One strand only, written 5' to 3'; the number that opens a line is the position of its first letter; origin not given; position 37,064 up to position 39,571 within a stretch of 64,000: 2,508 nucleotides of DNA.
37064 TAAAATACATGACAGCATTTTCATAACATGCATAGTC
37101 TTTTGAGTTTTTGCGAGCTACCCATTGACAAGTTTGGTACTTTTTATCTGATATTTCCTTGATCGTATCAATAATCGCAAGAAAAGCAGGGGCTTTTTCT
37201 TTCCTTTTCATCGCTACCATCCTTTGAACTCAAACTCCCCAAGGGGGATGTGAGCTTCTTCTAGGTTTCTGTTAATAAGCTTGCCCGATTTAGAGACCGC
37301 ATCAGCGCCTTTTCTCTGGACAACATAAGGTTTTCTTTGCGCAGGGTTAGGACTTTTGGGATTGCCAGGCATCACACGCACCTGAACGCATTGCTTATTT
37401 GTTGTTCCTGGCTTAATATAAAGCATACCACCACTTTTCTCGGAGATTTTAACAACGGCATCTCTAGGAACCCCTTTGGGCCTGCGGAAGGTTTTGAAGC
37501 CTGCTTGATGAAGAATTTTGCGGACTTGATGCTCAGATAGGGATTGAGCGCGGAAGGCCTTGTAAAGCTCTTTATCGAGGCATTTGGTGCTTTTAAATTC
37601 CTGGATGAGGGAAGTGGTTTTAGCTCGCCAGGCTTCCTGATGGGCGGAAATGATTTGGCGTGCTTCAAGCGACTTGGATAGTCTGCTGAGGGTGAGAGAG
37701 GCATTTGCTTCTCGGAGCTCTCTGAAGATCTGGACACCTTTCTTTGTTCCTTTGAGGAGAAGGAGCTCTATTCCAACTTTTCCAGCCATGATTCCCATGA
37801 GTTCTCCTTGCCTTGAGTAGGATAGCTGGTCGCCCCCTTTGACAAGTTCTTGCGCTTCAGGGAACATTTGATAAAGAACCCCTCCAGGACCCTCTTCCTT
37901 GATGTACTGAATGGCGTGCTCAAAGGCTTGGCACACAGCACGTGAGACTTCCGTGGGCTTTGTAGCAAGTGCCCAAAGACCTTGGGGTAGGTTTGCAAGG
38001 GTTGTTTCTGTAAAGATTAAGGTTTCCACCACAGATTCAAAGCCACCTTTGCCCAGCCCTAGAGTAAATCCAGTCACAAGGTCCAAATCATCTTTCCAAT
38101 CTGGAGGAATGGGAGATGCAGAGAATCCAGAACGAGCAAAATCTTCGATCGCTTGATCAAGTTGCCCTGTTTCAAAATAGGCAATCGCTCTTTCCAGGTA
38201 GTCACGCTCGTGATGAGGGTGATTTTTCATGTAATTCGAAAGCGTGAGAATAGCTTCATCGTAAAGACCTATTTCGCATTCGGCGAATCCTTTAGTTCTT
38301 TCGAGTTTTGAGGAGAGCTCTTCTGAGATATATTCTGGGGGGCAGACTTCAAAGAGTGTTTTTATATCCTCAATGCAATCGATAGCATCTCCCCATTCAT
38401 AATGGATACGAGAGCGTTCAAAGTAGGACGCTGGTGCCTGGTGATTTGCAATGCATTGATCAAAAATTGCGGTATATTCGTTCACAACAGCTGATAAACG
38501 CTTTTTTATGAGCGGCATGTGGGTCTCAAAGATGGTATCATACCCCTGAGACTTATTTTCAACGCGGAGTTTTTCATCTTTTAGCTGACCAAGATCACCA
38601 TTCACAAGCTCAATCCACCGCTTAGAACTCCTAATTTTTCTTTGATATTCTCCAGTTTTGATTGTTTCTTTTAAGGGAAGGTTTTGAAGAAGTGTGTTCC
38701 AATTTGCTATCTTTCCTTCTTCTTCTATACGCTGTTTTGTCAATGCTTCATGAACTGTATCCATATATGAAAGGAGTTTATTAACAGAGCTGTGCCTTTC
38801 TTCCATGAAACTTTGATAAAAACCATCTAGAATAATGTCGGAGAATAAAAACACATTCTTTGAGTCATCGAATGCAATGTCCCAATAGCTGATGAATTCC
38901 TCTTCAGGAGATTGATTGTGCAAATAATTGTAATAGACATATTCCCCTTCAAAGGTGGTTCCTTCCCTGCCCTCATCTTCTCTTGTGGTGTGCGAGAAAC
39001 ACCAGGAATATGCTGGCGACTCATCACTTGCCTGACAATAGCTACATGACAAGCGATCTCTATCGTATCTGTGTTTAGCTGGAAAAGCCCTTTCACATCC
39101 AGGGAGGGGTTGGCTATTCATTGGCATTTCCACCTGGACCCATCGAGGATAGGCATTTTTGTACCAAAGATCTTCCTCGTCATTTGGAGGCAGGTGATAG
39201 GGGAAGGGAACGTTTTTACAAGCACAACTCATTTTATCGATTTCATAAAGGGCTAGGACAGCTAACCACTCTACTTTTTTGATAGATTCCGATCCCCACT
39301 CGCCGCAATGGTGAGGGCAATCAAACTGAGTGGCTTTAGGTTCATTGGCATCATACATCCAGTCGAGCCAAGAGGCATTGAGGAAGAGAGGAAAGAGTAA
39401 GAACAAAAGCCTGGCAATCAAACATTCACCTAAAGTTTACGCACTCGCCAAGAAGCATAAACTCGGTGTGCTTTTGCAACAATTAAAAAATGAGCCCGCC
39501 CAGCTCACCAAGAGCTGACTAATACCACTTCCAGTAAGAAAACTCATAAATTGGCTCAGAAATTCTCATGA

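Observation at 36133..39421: Second, unrelated toxin/immunity locus with a tandem orphan copy, inserted between pckG and mreB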

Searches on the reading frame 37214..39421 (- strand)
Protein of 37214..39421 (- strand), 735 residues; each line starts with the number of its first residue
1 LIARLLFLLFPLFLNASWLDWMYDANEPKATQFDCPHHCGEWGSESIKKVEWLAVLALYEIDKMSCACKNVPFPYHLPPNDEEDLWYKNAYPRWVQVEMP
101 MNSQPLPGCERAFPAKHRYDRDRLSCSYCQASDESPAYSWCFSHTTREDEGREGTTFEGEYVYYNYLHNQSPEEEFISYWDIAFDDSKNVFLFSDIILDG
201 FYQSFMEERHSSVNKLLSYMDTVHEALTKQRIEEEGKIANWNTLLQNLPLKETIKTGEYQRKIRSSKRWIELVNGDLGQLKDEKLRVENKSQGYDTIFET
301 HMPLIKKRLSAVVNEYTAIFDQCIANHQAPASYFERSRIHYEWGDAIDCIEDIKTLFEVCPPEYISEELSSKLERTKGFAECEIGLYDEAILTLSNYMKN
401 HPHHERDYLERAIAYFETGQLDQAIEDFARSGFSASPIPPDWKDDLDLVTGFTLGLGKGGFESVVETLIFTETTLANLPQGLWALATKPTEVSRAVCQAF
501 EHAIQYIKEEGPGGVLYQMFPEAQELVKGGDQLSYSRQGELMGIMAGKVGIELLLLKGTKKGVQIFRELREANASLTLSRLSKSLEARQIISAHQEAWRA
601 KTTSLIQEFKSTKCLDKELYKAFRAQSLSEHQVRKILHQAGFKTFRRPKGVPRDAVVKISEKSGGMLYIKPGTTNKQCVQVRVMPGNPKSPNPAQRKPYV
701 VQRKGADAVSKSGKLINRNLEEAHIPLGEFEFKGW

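Call 4: search_protein_families(library=pfam, proteins=[window:37214-39421:-], max_evalue=1)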
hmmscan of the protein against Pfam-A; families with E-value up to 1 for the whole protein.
window:37214-39421:- (735 aa): 12 families
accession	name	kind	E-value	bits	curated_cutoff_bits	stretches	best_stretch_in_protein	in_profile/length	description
PF13371.12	TPR_9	-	3.8e-05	24.1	35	1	390-430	14-54/73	Tetratricopeptide repeat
PF00515.34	TPR_1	-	0.0064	16.7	27.8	1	408-429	4-25/34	Tetratricopeptide repeat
PF03704.23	BTAD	-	0.0078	17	22.1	1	380-430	71-121/146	Bacterial transcriptional activator domain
PF07719.23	TPR_2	-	0.0086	16.6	27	1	408-430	4-26/34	Tetratricopeptide repeat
PF13174.12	TPR_6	-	0.013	16.6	26.3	0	409-430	4-25/33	Tetratricopeptide repeat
PF14559.12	TPR_19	-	0.015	16.1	25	1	387-426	7-46/68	Tetratricopeptide repeat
PF04048.20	Sec8_N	-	0.015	15.6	26.8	1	297-338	44-85/142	Exocyst complex component Sec8 N-terminal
PF03907.18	Spo7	-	0.056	13.4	27.5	1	255-300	88-131/211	Spo7-like protein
PF13432.12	TPR_16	-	0.12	13.3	32.7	1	385-430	11-56/65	Tetratricopeptide repeat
PF12895.13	ANAPC3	-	0.15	12.8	27.2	1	385-431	3-49/82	Anaphase-promoting complex, cyclosome, subunit 3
PF13181.12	TPR_8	-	0.2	12.3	25.7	0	408-429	4-25/34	Tetratricopeptide repeat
PF17657.6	DNA_pol3_finger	-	0.25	11.1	22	1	361-429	96-159/166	Bacterial DNA polymerase III alpha subunit finger domain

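Call 5: search_protein_families(library=ncbifam, proteins=[window:37214-39421:-], max_evalue=1)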
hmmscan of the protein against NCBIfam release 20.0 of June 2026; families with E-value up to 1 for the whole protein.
window:37214-39421:- (735 aa): 1 family
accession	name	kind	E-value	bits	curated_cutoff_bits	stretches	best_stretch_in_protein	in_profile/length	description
NF040959.1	MamA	equivalog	1.8e-05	24.3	200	1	368-431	34-97/204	magnetosome protein MamA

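Call 78: predict_structure(alignment_id=A7)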
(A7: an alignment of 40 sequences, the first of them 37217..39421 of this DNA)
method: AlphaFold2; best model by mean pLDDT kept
length: 735 residues; sequences in the alignment: 40
mean_pLDDT: 79.3   pTM: 0.79
mean pLDDT of the five models: 79.3, 78.4, 78.0, 77.2, 75.4
residues with pLDDT >= 90: 220; 70-90: 347; 50-70: 96; < 50: 72
segments of 3 or more residues with pLDDT < 50: 15-17, 23-25, 118-125, 149-165, 167-188, 467-481
pLDDT, mean of each block of 10 residues (from residue 1): 63 50 56 83 83 88 92 93 89 79 74 58 52 62 57 39 47 43 47 59 74 79 86 92 86 81 86 84 86 89 87 87 90 92 91 94 92 95 93 97 94 90 94 82 79 82 50 38 62 82 84 64 86 90 82 79 87 85 84 71 68 79 78 85 91 87 89 87 94 95 96 96 96 92
secondary structure, 60 per line:
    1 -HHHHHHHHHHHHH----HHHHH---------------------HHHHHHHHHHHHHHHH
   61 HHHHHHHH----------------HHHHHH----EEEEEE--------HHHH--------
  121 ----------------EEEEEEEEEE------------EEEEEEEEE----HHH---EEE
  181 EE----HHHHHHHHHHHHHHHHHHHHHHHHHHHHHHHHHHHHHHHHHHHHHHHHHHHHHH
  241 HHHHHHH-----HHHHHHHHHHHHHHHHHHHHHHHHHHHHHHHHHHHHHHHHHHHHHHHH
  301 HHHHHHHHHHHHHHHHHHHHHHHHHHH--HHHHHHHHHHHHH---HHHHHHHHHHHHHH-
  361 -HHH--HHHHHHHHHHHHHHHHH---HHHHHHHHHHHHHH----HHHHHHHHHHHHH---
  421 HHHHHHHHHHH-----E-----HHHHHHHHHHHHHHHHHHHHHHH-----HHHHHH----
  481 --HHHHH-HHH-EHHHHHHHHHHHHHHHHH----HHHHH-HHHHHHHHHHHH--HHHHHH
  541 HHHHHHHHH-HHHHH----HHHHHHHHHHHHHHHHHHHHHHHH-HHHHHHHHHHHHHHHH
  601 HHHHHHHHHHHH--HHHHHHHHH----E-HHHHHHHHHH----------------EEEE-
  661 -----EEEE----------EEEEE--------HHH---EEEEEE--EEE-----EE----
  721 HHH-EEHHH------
elements in order (helices of 4 or more, strands of 3 or more residues): H2-14 H19-23 H45-68 H85-90 E95-100 H109-112 E137-146 E159-167 E178-182 H187-247 H253-327 H330-342 H346-359 H367-383 H387-400 H405-417 H421-431 H443-465 H471-476 H483-487 H494-510 H515-519 H521-532 H535-549 H551-555 H560-583 H585-612 H615-623 H630-639 E656-659 E666-669 E680-684 E699-704 E707-709

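Call 85: fold_search(model_id=the predicted structure, library=pdb)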
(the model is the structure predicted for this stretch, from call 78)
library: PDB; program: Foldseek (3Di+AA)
matches with E <= 10: 876; with E <= 0.001: 1
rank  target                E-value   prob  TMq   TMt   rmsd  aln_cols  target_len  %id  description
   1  8chy                  5.5e-04  1.00  0.15  0.38  22.5       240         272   17  Crystal structure of an 8-repeat consensus TPR superhelix with Zinc. (released 2024-02-21)
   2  9qhb                  2.6e-03  1.00  0.15  0.36  22.6       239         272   15  Crystal structure of 16-repeat CTPR protein with eliminated coordination sites (released 2025-10-22)
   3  9qhc_A                3.5e-03  1.00  0.15  0.36  22.6       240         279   16  Crystal structure of 8-repeat CTPR protein with eliminated coordination sites (released 2025-10-22)
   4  7ntf_A                4.2e-03  0.99  0.18  0.15  23.4       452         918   14  Cryo-EM structure of unliganded O-GlcNAc transferase (released 2021-11-17)
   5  3uq3_A                4.7e-03  1.00  0.13  0.34  24.3       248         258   16  TPR2AB-domain:pHSP90-complex of yeast Sti1 (released 2012-01-18)
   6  8dth_A                6.4e-03  0.99  0.14  0.14  23.9       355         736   15  Cryo-EM structure of Arabidopsis SPY alternative conformation 2 (released 2023-03-08)
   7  8dtf_A                7.6e-03  1.00  0.14  0.13  25.4       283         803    9  Cryo-EM structure of the full length Arabidopsis SPY with complete TPRs (released 2023-03-08)
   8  8tar_Z                8.3e-03  0.92  0.15  0.21  21.4       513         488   12  APC/C-CDH1-UBE2C-Ubiquitin-CyclinB-NTD (released 2023-09-27)
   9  8bbe_D                9.9e-03  0.94  0.17  0.19  23.4       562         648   11  Structure of the IFT-A complex; IFT-A2 module (released 2022-12-21)
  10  9qhc_B                1.1e-02  1.00  0.15  0.37  22.3       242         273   16  Crystal structure of 8-repeat CTPR protein with eliminated coordination sites (released 2025-10-22)
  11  8qoy                  1.1e-02  1.00  0.15  0.11  22.1       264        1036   12  Capsular polysaccharide synthesis multienzyme of Actinobacillus Pleuropneumoniae serotype 3 (released 2024-07-03)
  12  8dth_B                1.1e-02  1.00  0.14  0.15  23.9       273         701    9  Cryo-EM structure of Arabidopsis SPY alternative conformation 2 (released 2023-03-08)
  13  9gzg_A                1.2e-02  1.00  0.14  0.60   3.4       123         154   20  Crystal structure of CTPR4E4 mutant (released 2025-10-15)
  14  7y4i_A                1.2e-02  0.97  0.14  0.13  24.8       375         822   14  Crystal structure of SPINDLY in complex with GDP (released 2022-12-07)
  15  7y4i_B                1.3e-02  1.00  0.14  0.13  25.5       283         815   10  Crystal structure of SPINDLY in complex with GDP (released 2022-12-07)
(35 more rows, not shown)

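Call 99: search_protein_families(library=padloc, proteins=[window:37214-39421:-], max_evalue=0.1)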
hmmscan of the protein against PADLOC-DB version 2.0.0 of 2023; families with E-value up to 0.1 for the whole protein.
window:37214-39421:- (735 aa): 0 families

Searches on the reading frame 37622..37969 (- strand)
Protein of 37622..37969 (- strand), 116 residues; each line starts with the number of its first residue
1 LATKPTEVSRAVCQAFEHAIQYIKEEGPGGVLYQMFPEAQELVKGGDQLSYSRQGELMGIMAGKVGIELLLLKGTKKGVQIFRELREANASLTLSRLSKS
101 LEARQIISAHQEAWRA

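Call 81: search_protein_families(library=pfam, alignment_id=A8, max_evalue=1)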
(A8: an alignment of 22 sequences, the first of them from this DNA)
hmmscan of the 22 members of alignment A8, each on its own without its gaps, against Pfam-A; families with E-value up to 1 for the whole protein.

A. member 1, seq(116 aa): 1 family
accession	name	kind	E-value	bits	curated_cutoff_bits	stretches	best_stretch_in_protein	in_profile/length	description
PF04028.18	DUF374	-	0.017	15.1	26.8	1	50-86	13-49/69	Domain of unknown function (DUF374)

B. families by the number of members that match (of 22 scanned): 9 families
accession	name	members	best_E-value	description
PF04028.18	DUF374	5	0.0011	Domain of unknown function (DUF374)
PF12983.12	DUF3867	1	0.0082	Protein of unknown function (DUF3867)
PF02404.20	SCF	1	0.024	Stem cell factor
PF07371.17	DUF1490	1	0.037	Protein of unknown function (DUF1490)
PF25516.1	PTPase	1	0.041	Phosphotyrosine protein phosphatase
PF03367.19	Zn_ribbon_ZPR1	1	0.054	ZPR1 zinc-finger domain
PF13605.11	DUF4141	1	0.11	Domain of unknown function (DUF4141)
PF09420.15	Nop16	1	0.14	Ribosome biogenesis protein Nop16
PF13383.12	Methyltransf_22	1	0.24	Methyltransferase domain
